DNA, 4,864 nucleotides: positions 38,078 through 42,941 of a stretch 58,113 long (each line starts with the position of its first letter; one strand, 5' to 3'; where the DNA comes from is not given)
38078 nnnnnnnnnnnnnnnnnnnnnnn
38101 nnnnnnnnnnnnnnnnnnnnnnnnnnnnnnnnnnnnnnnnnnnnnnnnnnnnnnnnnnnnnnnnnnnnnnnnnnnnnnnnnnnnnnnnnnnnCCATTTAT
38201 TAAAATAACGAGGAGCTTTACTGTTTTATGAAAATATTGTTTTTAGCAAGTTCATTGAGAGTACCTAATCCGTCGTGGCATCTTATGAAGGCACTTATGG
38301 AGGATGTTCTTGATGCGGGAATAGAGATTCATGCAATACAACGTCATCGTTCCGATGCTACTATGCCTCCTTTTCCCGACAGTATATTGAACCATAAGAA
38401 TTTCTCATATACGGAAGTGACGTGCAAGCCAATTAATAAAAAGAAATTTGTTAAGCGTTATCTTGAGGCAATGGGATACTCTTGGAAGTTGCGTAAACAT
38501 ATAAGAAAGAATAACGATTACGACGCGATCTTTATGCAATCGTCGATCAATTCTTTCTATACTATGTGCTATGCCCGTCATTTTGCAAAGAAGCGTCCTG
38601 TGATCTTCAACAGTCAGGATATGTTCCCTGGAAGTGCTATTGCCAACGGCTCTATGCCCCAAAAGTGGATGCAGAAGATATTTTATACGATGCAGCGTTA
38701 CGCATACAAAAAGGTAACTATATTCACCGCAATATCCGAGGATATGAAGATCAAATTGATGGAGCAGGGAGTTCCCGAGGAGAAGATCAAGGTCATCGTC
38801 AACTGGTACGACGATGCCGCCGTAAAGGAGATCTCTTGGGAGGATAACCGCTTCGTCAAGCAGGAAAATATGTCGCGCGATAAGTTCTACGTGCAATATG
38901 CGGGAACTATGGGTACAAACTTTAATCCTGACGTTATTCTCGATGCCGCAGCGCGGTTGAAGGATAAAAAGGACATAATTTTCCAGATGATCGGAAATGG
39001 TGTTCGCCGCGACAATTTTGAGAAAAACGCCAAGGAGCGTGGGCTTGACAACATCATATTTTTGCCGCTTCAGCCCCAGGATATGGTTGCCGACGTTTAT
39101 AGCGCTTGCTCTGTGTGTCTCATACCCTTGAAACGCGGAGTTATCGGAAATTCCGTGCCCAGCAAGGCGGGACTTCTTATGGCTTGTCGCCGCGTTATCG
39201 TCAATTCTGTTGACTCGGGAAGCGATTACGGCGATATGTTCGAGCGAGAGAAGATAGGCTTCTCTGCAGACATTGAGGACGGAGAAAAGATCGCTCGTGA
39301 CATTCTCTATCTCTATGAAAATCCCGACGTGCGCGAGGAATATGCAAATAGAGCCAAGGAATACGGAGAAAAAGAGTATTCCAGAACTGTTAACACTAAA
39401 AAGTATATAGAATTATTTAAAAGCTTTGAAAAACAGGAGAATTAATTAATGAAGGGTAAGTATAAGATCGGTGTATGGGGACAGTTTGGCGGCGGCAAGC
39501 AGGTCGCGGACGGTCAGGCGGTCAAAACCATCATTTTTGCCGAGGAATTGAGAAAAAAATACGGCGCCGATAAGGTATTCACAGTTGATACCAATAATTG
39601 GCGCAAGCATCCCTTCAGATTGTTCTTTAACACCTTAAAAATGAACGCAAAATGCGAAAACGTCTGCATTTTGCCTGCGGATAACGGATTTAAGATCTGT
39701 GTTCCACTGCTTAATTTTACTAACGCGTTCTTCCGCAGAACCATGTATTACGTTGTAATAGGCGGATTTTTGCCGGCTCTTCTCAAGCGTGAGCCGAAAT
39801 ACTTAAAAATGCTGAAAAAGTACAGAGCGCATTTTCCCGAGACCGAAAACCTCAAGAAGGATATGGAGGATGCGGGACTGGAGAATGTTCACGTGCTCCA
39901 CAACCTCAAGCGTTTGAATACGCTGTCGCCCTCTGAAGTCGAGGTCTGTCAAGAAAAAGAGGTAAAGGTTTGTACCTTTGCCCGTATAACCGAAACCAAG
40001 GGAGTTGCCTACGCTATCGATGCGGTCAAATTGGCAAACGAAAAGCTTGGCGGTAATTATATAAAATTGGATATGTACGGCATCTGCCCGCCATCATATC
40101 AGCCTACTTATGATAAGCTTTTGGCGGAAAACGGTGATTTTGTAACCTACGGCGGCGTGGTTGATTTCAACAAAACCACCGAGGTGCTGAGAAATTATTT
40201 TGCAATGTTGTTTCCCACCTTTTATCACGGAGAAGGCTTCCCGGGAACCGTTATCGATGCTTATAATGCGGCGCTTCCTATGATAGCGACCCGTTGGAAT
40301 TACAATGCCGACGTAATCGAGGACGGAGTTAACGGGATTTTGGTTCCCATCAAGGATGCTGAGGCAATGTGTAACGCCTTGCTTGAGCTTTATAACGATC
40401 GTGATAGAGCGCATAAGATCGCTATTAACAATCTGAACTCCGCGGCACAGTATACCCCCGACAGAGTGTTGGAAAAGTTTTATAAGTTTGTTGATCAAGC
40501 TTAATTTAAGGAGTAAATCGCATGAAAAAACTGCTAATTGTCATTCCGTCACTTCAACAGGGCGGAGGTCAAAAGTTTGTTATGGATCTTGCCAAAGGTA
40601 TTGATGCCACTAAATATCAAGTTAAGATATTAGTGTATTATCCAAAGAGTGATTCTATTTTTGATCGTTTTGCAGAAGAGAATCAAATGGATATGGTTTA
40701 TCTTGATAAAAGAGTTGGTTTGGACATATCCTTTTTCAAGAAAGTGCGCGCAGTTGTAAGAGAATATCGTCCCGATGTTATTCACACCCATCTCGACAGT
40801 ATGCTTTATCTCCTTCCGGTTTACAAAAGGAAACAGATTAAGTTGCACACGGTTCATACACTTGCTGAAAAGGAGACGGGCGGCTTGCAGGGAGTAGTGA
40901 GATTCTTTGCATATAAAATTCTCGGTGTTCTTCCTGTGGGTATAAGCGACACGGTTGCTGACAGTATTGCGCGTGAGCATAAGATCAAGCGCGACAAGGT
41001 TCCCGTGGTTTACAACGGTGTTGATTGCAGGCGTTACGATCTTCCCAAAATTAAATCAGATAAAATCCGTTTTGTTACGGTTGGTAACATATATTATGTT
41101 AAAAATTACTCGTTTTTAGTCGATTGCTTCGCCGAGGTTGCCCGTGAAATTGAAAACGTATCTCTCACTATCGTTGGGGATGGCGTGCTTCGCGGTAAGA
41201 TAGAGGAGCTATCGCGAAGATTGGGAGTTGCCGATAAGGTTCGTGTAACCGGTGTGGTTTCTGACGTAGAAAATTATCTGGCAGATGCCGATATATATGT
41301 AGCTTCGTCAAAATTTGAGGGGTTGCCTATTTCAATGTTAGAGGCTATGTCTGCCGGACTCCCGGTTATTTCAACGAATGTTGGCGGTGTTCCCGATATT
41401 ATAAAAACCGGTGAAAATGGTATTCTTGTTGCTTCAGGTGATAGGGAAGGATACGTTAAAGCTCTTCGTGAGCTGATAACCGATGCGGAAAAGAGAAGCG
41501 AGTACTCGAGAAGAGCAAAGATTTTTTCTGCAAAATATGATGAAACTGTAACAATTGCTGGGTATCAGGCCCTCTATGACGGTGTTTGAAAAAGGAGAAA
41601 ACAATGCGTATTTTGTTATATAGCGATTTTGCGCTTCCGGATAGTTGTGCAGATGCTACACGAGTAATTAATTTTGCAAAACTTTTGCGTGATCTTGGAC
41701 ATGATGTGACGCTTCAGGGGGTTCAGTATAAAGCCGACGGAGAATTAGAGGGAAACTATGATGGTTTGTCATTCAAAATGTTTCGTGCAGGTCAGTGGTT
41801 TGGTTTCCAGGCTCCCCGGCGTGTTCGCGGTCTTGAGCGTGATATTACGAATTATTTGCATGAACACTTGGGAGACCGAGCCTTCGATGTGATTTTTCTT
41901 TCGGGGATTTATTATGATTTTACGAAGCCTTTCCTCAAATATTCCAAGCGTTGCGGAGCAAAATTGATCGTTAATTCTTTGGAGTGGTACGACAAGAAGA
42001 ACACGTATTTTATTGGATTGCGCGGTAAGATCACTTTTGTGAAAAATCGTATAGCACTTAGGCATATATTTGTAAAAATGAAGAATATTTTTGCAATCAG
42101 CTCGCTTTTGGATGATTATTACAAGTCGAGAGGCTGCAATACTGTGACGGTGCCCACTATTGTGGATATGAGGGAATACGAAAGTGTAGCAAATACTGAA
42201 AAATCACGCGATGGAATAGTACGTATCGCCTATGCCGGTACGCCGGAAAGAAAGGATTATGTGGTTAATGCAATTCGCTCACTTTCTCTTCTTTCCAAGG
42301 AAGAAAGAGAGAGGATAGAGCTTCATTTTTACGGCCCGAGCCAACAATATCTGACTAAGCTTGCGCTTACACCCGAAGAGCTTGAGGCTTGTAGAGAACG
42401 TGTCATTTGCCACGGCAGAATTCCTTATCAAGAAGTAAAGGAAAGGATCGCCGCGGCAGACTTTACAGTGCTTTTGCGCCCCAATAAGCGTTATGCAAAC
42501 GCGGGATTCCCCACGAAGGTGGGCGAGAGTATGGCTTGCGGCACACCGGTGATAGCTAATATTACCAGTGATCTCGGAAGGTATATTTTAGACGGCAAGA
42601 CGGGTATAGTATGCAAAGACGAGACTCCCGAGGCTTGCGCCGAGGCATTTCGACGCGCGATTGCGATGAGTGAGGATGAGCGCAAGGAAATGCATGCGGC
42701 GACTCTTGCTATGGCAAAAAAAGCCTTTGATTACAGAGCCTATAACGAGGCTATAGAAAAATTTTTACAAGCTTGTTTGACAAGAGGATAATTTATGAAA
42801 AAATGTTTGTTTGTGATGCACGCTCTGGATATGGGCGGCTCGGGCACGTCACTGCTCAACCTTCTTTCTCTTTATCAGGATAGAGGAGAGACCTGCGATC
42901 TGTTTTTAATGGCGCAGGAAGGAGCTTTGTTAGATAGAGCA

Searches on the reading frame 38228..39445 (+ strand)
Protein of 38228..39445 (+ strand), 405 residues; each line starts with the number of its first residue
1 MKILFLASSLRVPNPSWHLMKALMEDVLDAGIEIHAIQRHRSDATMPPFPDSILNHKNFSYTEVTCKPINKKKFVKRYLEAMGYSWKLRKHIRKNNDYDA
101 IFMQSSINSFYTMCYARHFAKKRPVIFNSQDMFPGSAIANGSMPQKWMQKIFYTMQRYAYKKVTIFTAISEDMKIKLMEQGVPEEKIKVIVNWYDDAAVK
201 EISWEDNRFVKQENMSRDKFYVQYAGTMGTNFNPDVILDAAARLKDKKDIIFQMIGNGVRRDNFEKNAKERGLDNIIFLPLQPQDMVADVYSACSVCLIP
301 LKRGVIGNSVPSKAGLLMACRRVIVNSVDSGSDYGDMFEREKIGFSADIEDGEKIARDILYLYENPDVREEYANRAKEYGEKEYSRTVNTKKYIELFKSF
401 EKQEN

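Call 28: search_protein_families(library=pfam, proteins=[window:38228-39445:+], max_evalue=0.001)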
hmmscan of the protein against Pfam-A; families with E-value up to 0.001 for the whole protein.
window:38228-39445:+ (405 aa): 4 families
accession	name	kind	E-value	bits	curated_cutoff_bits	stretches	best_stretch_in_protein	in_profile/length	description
PF00534.26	Glycos_transf_1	-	3e-15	56.6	26.4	1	210-378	6-171/172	Glycosyl transferases group 1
PF13439.12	Glyco_transf_4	-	6.3e-13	49.5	28.5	1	62-196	38-168/170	Glycosyltransferase Family 4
PF13692.12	Glyco_trans_1_4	-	6.3e-12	46.4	27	1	222-365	4-142/142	Glycosyl transferases group 1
PF13579.12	Glyco_trans_4_4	-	1.8e-08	35.3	29.7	1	78-193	53-158/158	Glycosyl transferase 4-like domain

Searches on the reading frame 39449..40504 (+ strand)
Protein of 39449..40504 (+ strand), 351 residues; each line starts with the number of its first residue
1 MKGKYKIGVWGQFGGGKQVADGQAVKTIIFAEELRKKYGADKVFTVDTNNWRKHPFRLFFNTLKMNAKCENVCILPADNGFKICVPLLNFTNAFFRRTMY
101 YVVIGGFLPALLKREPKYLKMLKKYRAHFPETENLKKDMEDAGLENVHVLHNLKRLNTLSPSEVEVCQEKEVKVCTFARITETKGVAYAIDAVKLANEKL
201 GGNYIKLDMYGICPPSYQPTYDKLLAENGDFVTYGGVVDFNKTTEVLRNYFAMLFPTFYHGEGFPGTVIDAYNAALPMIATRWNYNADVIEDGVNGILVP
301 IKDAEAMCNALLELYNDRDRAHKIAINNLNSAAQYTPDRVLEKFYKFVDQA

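Call 28: search_protein_families(library=pfam, proteins=[window:39449-40504:+], max_evalue=0.001)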
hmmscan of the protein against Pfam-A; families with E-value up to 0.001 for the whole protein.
window:39449-40504:+ (351 aa): 2 families
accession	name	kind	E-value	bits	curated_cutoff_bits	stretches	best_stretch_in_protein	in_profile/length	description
PF13692.12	Glyco_trans_1_4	-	5.6e-19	69.3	27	1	173-317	3-142/142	Glycosyl transferases group 1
PF00534.26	Glycos_transf_1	-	6.6e-17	62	26.4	1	168-327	12-168/172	Glycosyl transferases group 1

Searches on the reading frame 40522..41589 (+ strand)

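Call 29: search_protein_families(library=pfam, proteins=[window:40522-41589:+], max_evalue=0.001)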
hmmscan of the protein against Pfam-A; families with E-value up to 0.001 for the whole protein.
window:40522-41589:+ (355 aa): 6 families
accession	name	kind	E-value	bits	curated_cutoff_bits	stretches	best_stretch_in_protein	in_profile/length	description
PF00534.26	Glycos_transf_1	-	1.2e-39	136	26.4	1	177-333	11-170/172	Glycosyl transferases group 1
PF13692.12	Glyco_trans_1_4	-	1.1e-38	133.2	27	1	183-321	3-142/142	Glycosyl transferases group 1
PF13439.12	Glyco_transf_4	-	7.2e-18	65.6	28.5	1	14-171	2-170/170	Glycosyltransferase Family 4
PF13579.12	Glyco_trans_4_4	-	1.2e-07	32.7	29.7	1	14-166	1-158/158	Glycosyl transferase 4-like domain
PF20706.3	GT4-conflict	-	1.9e-06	27.5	26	1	143-297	155-323/385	Family 4 Glycosyltransferase in conflict systems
PF13524.12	Glyco_trans_1_2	-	0.00011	22.6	25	1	208-333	10-126/144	Glycosyl transferase-like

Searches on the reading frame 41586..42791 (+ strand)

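Call 29: search_protein_families(library=pfam, proteins=[window:41586-42791:+], max_evalue=0.001)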
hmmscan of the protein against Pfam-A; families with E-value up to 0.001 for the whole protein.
window:41586-42791:+ (401 aa): 3 families
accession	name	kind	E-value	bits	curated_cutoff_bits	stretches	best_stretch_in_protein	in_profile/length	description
PF00534.26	Glycos_transf_1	-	1.6e-18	67.2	26.4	1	214-369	18-165/172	Glycosyl transferases group 1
PF13692.12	Glyco_trans_1_4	-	4.7e-16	59.8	27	1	215-359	5-140/142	Glycosyl transferases group 1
PF13524.12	Glyco_trans_1_2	-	5.9e-10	39.7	25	1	240-385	11-137/144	Glycosyl transferase-like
